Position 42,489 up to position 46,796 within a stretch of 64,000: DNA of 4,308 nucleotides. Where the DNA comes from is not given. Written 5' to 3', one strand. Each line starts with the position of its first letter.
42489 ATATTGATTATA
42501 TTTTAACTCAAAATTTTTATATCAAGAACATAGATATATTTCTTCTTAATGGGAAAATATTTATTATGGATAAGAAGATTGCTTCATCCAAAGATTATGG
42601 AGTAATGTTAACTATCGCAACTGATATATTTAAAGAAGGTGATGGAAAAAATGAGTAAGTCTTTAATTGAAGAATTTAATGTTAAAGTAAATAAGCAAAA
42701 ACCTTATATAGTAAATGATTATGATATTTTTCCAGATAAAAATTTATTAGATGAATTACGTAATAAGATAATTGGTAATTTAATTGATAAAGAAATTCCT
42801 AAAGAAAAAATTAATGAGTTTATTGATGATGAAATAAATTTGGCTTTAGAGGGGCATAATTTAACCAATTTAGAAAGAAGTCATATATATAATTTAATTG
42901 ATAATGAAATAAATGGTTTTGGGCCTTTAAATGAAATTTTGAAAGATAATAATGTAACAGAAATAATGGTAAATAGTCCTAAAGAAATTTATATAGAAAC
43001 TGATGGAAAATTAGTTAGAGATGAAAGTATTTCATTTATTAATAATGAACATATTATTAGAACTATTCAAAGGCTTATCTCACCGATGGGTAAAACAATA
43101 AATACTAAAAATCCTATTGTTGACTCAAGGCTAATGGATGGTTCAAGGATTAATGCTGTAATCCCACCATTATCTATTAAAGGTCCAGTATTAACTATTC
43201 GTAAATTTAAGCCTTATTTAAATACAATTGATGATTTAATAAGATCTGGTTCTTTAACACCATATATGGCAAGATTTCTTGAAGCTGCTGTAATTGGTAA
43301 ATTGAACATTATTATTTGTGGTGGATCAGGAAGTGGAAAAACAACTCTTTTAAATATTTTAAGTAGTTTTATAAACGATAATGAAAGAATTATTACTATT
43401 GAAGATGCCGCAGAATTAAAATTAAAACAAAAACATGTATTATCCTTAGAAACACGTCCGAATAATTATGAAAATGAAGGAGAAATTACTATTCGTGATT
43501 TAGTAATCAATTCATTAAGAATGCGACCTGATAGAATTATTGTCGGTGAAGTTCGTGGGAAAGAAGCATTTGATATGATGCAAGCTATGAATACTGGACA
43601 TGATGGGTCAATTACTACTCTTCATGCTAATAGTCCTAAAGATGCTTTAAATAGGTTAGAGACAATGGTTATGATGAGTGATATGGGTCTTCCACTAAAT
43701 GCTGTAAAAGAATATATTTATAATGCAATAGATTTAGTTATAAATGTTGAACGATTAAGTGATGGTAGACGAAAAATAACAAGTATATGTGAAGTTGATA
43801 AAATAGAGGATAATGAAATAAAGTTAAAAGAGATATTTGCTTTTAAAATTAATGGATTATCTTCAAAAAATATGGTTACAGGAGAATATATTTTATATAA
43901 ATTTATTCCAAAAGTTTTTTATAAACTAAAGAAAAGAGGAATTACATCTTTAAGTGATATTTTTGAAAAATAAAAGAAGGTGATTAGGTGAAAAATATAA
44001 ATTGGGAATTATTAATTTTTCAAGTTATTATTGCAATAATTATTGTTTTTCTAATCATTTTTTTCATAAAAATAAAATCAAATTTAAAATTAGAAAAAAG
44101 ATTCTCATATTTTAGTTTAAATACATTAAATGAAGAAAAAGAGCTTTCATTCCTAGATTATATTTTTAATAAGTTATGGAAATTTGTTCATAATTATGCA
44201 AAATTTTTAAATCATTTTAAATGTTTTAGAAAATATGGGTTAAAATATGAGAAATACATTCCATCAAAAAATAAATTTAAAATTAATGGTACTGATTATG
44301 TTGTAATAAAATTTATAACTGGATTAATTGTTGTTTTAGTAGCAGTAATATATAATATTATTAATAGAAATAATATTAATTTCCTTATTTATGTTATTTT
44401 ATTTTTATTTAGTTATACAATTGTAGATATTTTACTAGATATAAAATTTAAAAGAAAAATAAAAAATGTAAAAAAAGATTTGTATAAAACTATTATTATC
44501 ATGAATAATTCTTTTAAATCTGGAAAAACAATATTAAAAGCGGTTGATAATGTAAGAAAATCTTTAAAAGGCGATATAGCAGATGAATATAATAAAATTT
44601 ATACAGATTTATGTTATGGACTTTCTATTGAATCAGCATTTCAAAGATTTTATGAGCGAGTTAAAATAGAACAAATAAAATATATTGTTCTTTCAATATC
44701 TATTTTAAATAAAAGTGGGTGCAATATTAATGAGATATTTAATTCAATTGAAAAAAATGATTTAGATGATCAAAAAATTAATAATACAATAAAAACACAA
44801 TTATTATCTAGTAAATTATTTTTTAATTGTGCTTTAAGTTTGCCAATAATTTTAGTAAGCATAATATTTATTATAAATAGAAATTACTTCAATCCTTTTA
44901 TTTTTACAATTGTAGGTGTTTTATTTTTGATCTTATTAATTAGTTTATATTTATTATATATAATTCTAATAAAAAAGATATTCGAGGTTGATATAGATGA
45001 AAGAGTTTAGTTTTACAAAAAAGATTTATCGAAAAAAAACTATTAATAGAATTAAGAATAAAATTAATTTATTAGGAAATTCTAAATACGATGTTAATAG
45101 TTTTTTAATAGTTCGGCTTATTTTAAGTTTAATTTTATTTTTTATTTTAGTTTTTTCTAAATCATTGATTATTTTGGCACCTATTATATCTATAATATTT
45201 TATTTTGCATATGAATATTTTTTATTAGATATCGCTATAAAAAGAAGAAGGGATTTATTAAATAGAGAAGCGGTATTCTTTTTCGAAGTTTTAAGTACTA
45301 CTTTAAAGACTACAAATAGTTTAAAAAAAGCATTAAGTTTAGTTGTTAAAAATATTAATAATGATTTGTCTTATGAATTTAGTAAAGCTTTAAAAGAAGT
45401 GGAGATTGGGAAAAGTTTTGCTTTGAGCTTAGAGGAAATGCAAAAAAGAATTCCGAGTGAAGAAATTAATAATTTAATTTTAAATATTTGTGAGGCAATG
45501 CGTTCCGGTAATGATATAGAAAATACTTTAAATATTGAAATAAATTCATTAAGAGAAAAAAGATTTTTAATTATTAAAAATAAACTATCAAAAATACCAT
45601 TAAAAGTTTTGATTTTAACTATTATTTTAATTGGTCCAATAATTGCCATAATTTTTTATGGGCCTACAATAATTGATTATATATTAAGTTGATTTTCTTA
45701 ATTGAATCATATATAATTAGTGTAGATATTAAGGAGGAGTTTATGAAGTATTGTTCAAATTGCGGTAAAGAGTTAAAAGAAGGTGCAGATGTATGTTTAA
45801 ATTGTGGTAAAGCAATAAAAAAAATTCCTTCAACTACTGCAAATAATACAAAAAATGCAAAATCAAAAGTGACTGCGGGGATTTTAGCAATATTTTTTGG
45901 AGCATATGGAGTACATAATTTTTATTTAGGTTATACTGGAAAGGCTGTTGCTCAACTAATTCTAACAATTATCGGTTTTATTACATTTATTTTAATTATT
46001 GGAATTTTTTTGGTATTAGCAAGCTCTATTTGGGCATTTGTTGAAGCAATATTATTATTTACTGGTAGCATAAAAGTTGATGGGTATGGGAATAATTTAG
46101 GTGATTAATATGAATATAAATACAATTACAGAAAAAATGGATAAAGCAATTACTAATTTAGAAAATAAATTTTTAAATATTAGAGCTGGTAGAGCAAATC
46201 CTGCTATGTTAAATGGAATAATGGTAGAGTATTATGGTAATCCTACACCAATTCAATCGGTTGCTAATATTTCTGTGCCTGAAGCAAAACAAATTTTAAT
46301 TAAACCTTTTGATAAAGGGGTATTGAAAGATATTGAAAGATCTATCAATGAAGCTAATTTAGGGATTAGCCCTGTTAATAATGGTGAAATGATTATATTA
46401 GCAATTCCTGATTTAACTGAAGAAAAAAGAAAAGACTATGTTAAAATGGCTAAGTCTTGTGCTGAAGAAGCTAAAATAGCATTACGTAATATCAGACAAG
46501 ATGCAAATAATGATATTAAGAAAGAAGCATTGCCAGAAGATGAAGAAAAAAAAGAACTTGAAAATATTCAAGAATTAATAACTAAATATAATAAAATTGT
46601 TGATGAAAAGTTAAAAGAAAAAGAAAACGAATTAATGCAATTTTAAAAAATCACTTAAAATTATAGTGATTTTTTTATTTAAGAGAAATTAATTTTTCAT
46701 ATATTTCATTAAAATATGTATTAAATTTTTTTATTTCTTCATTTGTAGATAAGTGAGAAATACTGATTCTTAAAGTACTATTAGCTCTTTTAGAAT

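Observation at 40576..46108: Tad/Flp-type secretion core (TadZ-TadA-TadB-TadC) inserted downstream of tRNA-Arg(CCU), without visible pilin or prepilin peptidase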

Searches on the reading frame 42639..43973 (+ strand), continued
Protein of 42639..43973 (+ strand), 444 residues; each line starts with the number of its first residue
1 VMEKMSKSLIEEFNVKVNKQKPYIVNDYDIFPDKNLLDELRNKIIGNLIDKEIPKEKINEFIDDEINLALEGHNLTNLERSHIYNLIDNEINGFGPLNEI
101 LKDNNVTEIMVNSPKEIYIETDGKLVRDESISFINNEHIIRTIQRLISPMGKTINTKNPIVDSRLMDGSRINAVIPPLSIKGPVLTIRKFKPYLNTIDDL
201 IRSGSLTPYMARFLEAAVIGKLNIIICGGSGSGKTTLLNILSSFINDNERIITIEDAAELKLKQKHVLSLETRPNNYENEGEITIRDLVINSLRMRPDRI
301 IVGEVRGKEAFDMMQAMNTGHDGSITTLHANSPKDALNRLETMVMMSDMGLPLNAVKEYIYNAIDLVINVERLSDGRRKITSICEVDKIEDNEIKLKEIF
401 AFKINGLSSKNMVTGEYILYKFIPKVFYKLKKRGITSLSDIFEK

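Call 50: search_solved_structures(query=window:42651-43973:+, max_evalue=1e-20)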
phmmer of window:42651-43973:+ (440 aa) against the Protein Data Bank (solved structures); distinct sequences matched with E-value up to 1e-20: 9.
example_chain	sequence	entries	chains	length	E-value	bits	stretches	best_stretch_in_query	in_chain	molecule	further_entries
8rkd_E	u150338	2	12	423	6e-103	348.3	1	52-413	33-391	Pilus assembly ATPase CpaF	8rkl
8rjf_A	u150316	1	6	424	6e-103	348.2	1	52-413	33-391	Pilus assembly ATPase CpaF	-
9e24_A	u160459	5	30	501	8.8e-103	347.7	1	52-413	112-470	CpaF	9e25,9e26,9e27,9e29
2oap_1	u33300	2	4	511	7.5e-40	140.4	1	79-339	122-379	Type II secretion system protein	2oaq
4ii7_A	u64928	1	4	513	1.2e-38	136.4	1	28-424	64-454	FlaI ATPase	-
4ihq_A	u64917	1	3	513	7.2e-38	133.9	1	28-424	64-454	FlaI ATPase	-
6bge_A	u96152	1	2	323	2.4e-32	115.7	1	95-366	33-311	VirB11-like protein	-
1g6o_A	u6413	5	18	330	2.5e-32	115.7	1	95-366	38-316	CAG-ALPHA | virB11 homolog | Cag-alfa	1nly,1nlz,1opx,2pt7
2gza_A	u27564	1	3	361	8.9e-32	113.8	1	91-373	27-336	Type IV secretion system protein VirB11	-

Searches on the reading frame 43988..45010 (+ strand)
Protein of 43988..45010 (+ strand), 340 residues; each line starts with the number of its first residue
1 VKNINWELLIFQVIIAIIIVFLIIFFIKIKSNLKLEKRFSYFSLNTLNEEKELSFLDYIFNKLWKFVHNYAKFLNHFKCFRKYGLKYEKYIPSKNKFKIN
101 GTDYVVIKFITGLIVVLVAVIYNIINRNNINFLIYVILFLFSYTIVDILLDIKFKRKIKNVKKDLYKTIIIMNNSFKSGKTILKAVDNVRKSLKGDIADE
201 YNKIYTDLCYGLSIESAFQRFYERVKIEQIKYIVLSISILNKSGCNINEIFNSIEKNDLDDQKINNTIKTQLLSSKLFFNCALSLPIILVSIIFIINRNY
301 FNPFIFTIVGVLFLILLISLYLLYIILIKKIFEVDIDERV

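Call 4: search_protein_families(library=pfam, proteins=[window:43988-45010:+], max_evalue=0.01)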
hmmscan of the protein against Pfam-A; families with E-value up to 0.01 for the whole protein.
window:43988-45010:+ (340 aa): 1 family
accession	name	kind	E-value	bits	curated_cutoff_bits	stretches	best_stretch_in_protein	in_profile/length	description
PF00482.28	T2SSF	-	4.9e-07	30.2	25.2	1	172-294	5-124/125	Type II secretion system (T2SS), protein F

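Call 5: search_protein_families(library=ncbifam, proteins=[window:43988-45010:+], max_evalue=0.01)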
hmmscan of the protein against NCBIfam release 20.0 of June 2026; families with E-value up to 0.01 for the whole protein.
window:43988-45010:+ (340 aa): 0 families

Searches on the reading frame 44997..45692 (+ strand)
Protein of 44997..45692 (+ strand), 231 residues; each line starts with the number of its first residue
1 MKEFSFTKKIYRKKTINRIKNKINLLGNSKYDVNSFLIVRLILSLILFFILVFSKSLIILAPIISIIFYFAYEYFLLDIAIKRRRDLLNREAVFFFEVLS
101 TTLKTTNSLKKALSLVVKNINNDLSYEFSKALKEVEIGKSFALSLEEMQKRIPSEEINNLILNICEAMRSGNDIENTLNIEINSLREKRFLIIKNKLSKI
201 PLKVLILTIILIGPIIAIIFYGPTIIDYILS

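Call 4: search_protein_families(library=pfam, proteins=[window:44997-45692:+], max_evalue=0.01)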
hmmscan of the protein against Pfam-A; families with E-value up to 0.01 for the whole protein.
window:44997-45692:+ (231 aa): 1 family
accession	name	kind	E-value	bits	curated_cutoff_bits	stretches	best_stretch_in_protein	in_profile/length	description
PF00482.28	T2SSF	-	4.8e-16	59.3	25.2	1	95-221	1-124/125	Type II secretion system (T2SS), protein F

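Call 5: search_protein_families(library=ncbifam, proteins=[window:44997-45692:+], max_evalue=0.01)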
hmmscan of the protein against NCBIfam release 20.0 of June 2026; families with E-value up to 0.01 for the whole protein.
window:44997-45692:+ (231 aa): 0 families

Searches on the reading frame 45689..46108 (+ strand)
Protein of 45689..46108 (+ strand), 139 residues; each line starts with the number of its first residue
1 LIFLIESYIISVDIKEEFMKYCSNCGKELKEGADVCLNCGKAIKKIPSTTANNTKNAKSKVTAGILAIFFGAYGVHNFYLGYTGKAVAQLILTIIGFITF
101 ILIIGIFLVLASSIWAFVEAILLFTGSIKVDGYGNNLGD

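Call 4: search_protein_families(library=pfam, proteins=[window:45689-46108:+], max_evalue=0.01)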
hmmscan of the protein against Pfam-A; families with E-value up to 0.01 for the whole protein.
window:45689-46108:+ (139 aa): 5 families
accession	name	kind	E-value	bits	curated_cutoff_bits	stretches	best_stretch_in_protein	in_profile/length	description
PF05154.21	TM2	-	4.8e-14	52.7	27.9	1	57-107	2-51/51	TM2 domain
PF13240.11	Zn_Ribbon_1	-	6e-07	29.5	25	1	21-42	1-22/23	zinc-ribbon domain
PF13248.11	Zn_ribbon_3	-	8.3e-07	28.7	27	1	19-41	2-24/26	zinc-ribbon domain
PF12773.13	DZR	-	0.00025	21.6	27.3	1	22-44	1-23/45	Double zinc ribbon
PF04570.20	zf-FLZ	-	0.00045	20.1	23.4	1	15-40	9-34/54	zinc-finger of the FCS-type, C2-C2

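Call 5: search_protein_families(library=ncbifam, proteins=[window:45689-46108:+], max_evalue=0.01)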
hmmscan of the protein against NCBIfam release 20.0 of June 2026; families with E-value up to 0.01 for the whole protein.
window:45689-46108:+ (139 aa): 3 families
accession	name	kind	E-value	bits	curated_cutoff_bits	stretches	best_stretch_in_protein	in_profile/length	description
NF053815.1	teico_TcaA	equivalog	0.00044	19.2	550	1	19-60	1-42/463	membrane-associated protein TcaA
NF049861.1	SCO2400_fam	subfamily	0.00053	20.6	55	1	19-57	1-38/136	SCO2400 family protein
NF049953.1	ribbon_DG_selen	exception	0.0024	17.8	130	1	18-58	4-44/172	zinc ribbon-containing (seleno)protein DG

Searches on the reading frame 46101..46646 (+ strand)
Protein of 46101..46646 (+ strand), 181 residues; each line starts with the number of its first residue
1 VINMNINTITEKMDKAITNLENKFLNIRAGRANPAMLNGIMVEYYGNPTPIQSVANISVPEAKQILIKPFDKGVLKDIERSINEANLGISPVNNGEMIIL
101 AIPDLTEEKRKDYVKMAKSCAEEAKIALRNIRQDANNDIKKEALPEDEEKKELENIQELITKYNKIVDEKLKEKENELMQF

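Call 4: search_protein_families(library=pfam, proteins=[window:46101-46646:+], max_evalue=0.01)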
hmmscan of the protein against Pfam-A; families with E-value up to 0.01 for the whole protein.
window:46101-46646:+ (181 aa): 1 family
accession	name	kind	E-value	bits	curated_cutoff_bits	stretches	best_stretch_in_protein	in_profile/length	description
PF01765.24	RRF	-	1.2e-57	194.7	29.7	1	20-179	1-164/164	Ribosome recycling factor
